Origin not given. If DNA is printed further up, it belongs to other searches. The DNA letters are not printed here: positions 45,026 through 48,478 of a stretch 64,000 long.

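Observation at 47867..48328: Cyanophycin synthetase carries an in-frame C-terminal SET-domain methyltransferase module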

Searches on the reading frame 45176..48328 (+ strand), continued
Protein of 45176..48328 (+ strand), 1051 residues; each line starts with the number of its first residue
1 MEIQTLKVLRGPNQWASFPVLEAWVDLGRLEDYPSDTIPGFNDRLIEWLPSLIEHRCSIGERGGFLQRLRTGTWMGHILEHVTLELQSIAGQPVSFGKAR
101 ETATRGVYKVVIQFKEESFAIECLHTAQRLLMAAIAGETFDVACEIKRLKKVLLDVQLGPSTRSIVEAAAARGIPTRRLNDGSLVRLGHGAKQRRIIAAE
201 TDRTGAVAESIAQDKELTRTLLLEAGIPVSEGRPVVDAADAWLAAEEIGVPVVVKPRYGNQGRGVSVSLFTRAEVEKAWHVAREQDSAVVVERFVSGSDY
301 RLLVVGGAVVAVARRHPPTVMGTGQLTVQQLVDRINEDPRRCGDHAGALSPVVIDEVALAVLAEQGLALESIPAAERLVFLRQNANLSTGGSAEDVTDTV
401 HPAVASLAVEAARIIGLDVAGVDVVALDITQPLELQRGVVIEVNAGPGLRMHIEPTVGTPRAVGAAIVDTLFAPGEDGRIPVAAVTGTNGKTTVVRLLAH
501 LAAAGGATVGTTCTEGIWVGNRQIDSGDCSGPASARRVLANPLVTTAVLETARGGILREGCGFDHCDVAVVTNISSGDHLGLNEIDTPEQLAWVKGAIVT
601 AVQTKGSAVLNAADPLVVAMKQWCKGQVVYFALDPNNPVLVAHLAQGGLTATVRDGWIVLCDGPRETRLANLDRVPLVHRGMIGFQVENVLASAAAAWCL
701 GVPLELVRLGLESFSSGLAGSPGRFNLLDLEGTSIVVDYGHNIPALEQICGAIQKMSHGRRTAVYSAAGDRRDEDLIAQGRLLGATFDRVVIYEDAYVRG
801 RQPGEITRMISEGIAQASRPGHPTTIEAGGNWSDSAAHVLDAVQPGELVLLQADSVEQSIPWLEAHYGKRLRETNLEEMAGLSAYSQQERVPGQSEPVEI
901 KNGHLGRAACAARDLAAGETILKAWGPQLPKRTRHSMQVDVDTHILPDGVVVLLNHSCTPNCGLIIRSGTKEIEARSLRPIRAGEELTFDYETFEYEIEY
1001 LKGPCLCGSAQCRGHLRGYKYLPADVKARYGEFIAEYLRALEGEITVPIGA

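Call 24: find_encoding_contigs(protein=P0229, flank=6000, max_places=2)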
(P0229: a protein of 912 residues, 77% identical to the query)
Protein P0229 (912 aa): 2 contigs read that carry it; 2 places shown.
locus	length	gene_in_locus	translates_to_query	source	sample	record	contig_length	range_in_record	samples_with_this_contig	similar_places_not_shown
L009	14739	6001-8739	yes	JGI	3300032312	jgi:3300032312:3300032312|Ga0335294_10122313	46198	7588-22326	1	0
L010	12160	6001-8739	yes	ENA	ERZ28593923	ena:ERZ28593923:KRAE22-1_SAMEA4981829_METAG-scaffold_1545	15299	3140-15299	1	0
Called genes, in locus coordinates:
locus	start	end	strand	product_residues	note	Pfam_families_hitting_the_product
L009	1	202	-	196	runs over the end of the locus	PF04116:FA_hydroxylase (faint)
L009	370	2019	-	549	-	-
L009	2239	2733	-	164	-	PF08909:DUF1854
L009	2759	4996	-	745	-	PF00664:ABC_membrane, PF00005:ABC_tran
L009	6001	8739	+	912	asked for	PF18921:Cyanophycin_syn, PF02222:ATP-grasp (weak), PF02786:CPSase_L_D2 (weak), PF08443:RimK, PF13549:ATP-grasp_5 (weak), PF08245:Mur_ligase_M, PF02875:Mur_ligase_C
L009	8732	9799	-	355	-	PF02470:MlaD, PF28544:Helical_needle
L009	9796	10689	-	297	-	PF00005:ABC_tran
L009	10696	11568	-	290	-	PF02405:MlaE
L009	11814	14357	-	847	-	PF02861:Clp_N, PF02861:Clp_N, PF00004:AAA, PF17871:AAA_lid_9, PF02151:UVR, PF00158:Sigma54_activat, PF00004:AAA, PF07724:AAA_2, +9 more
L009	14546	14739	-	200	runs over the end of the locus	PF13432:TPR_16 (weak), PF14559:TPR_19 (faint)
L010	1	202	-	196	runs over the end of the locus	PF04116:FA_hydroxylase (faint)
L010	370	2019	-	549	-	-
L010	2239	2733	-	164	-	PF08909:DUF1854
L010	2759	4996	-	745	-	PF00664:ABC_membrane, PF00005:ABC_tran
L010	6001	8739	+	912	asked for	PF18921:Cyanophycin_syn, PF02222:ATP-grasp (weak), PF02786:CPSase_L_D2 (weak), PF08443:RimK, PF13549:ATP-grasp_5 (weak), PF08245:Mur_ligase_M, PF02875:Mur_ligase_C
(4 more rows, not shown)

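Call 25: find_encoding_contigs(protein=P0238, flank=6000, max_places=2)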
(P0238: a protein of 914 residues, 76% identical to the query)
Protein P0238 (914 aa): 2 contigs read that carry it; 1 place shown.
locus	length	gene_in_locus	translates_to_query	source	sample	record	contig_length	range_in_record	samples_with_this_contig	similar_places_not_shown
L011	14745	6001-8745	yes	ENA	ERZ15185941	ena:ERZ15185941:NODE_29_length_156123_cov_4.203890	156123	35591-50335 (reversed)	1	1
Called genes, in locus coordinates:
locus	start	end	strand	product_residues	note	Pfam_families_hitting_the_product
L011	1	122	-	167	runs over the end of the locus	PF02082:Rrf2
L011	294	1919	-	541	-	-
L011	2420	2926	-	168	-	PF08909:DUF1854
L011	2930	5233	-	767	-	PF00664:ABC_membrane, PF00005:ABC_tran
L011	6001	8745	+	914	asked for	PF18921:Cyanophycin_syn, PF01071:GARS_A (weak), PF02222:ATP-grasp (weak), PF02786:CPSase_L_D2 (weak), PF08443:RimK, PF13549:ATP-grasp_5, PF08245:Mur_ligase_M, PF02875:Mur_ligase_C, +1 more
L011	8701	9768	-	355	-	PF02470:MlaD, PF28544:Helical_needle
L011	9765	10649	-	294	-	PF00005:ABC_tran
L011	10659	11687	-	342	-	PF02405:MlaE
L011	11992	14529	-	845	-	PF02861:Clp_N, PF02861:Clp_N, PF00004:AAA, PF17871:AAA_lid_9, PF02151:UVR, PF00158:Sigma54_activat, PF00004:AAA, PF07724:AAA_2, +11 more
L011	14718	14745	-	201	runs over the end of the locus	-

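Call 26: find_encoding_contigs(protein=P0232, flank=6000, max_places=2)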
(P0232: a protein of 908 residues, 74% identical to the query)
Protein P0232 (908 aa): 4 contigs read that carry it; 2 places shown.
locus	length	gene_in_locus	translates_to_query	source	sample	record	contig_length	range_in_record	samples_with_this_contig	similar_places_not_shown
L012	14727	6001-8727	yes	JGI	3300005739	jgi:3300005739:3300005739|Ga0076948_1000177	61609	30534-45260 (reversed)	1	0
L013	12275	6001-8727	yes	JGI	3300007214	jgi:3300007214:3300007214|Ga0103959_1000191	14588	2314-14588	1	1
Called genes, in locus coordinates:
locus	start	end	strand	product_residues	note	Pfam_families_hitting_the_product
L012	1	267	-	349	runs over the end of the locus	PF13371:TPR_9 (faint), PF13411:MerR_1 (weak), PF13432:TPR_16 (weak), PF14559:TPR_19 (weak), PF13424:TPR_12 (weak), PF14559:TPR_19, PF13432:TPR_16 (weak), PF14559:TPR_19 (weak), +7 more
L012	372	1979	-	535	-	-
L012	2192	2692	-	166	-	PF08909:DUF1854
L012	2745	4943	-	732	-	PF00664:ABC_membrane, PF00005:ABC_tran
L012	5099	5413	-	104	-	-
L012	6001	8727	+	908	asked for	PF18921:Cyanophycin_syn, PF02222:ATP-grasp (weak), PF02786:CPSase_L_D2 (weak), PF08443:RimK, PF13549:ATP-grasp_5 (weak), PF08245:Mur_ligase_M, PF02875:Mur_ligase_C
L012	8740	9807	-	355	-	PF02470:MlaD, PF28544:Helical_needle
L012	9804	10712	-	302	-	PF00005:ABC_tran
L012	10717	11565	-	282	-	PF02405:MlaE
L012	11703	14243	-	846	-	PF02861:Clp_N, PF02861:Clp_N, PF00004:AAA, PF17871:AAA_lid_9, PF02151:UVR, PF00158:Sigma54_activat, PF07724:AAA_2, PF00004:AAA, +10 more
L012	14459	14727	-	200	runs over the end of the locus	-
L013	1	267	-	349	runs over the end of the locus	PF13371:TPR_9 (faint), PF13411:MerR_1 (weak), PF13432:TPR_16 (weak), PF14559:TPR_19 (weak), PF13424:TPR_12 (weak), PF14559:TPR_19, PF13432:TPR_16 (weak), PF14559:TPR_19 (weak), +7 more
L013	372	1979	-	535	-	-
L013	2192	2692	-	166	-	PF08909:DUF1854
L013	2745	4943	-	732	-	PF00664:ABC_membrane, PF00005:ABC_tran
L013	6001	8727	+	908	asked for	PF18921:Cyanophycin_syn, PF02222:ATP-grasp (weak), PF02786:CPSase_L_D2 (weak), PF08443:RimK, PF13549:ATP-grasp_5 (weak), PF08245:Mur_ligase_M, PF02875:Mur_ligase_C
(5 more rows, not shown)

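Call 74: list_cluster_members(proteins=[P0121, P0132, P0125, P0154, P0180])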
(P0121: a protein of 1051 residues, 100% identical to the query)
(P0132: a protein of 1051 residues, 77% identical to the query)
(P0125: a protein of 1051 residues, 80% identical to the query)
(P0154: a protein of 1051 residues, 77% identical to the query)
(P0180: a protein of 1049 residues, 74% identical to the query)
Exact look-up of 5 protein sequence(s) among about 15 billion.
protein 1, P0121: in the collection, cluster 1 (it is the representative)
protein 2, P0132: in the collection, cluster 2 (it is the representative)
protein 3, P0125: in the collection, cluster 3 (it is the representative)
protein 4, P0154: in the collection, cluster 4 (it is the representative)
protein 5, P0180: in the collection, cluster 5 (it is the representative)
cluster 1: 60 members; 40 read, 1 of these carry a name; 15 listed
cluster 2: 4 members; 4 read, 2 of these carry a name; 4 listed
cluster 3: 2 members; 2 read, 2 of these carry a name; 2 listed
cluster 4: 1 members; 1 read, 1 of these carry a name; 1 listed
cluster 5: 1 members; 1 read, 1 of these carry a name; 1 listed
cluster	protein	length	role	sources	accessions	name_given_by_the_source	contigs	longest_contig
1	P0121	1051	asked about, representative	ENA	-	-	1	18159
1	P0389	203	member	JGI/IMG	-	-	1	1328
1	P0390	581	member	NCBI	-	-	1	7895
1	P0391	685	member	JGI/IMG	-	cyanophycin synthetase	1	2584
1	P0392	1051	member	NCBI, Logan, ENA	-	-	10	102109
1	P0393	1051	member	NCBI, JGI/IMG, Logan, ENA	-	-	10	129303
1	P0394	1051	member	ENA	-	-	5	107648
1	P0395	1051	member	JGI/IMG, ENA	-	-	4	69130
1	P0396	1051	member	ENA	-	-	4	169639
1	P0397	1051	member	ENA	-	-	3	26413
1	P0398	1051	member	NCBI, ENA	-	-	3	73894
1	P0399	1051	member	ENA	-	-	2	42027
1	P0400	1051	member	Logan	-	-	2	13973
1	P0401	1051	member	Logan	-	-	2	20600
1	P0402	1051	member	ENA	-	-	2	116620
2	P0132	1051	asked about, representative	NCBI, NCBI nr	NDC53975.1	MAG: cyanophycin synthetase [Planctomycetia bacterium] | cyanophycin synthetase [Planctomycetia bacterium]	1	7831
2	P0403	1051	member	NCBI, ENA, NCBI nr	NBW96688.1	MAG: cyanophycin synthetase [Planctomycetia bacterium] | cyanophycin synthetase [Planctomycetia bacterium]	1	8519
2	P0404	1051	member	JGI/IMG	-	-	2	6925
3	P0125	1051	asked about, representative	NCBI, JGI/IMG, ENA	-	cyanophycin synthetase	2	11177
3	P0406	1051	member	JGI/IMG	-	cyanophycin synthetase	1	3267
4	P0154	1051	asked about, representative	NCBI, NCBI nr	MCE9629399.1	MAG: cyanophycin synthetase [Planctomycetia bacterium] | cyanophycin synthetase [Planctomycetia bacterium]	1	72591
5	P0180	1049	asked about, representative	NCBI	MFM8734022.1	MAG: cyanophycin synthetase [Pirellulales bacterium]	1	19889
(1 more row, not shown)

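Call 79: predict_structure(alignment_id=A2)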
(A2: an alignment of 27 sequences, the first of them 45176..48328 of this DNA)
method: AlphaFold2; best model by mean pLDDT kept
length: 1051 residues; sequences in the alignment: 27
mean_pLDDT: 59.6   pTM: 0.39
mean pLDDT of the five models: 59.6, 58.5, 58.4, 55.9, 54.9
residues with pLDDT >= 90: 105; 70-90: 323; 50-70: 167; < 50: 456
segments of 3 or more residues with pLDDT < 50: 58-63, 158-231, 258-266, 296-566, 573-586, 647-683, 702-723, 796-799, 883-890, 1044-1051
pLDDT, mean of each block of 10 residues (from residue 1): 88 65 90 86 89 53 65 87 89 84 88 88 95 92 91 66 40 35 28 27 29 35 39 76 79 62 51 77 66 48 24 27 39 39 24 36 42 36 25 31 40 36 41 38 33 33 35 30 24 36 31 37 39 38 39 33 44 43 48 59 63 63 63 62 55 41 38 35 49 56 49 42 62 77 70 77 80 83 91 63 82 86 83 89 84 73 80 67 44 69 71 90 82 79 80 86 85 89 90 81 73 85 82 82 43 32
secondary structure, 60 per line:
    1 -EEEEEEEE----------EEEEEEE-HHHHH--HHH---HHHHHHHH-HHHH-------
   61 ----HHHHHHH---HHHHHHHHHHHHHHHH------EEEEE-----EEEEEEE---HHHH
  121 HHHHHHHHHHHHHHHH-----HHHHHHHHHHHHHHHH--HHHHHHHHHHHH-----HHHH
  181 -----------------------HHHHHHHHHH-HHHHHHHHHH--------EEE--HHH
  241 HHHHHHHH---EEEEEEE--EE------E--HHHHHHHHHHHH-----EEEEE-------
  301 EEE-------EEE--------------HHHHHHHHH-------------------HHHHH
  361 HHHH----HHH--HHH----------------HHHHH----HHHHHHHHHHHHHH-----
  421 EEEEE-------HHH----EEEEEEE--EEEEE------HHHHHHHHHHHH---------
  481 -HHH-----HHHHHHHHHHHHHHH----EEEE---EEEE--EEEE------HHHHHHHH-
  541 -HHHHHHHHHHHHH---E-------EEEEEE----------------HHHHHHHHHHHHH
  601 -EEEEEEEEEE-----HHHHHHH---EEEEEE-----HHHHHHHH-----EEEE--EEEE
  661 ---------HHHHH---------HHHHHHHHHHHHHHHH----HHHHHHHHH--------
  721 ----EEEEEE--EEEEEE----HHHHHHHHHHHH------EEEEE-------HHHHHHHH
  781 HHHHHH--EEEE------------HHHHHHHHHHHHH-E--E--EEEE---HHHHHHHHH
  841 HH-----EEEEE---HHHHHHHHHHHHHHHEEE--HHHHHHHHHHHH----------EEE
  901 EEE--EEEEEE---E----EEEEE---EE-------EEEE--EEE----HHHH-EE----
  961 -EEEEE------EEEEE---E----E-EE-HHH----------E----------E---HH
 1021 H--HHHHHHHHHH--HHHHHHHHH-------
elements in order (helices of 4 or more, strands of 3 or more residues): E2-9 E20-26 H28-32 H41-48 H50-53 H65-71 H75-90 E97-101 E107-113 H117-136 H142-157 H160-171 H177-180 H204-213 H215-224 E233-235 H238-248 E252-258 H272-283 E289-293 E301-303 E311-313 H328-336 H356-364 H393-397 H402-415 E421-425 E440-446 E449-453 H460-471 H490-504 E509-512 E516-519 E522-525 H532-539 H542-554 E566-571 H588-600 E602-611 H617-623 E627-632 H638-645 E651-654 E657-660 H670-674 H684-699 H704-712 E725-730 E733-738 H743-754 E761-765 H773-786 E789-792 H805-817 E825-828 H832-842 E848-852 H856-870 E871-873 H876-887 E898-903 E906-911 E920-924 E937-940 E943-945 H950-953 E962-966 E973-977 H1024-1033 H1036-1044
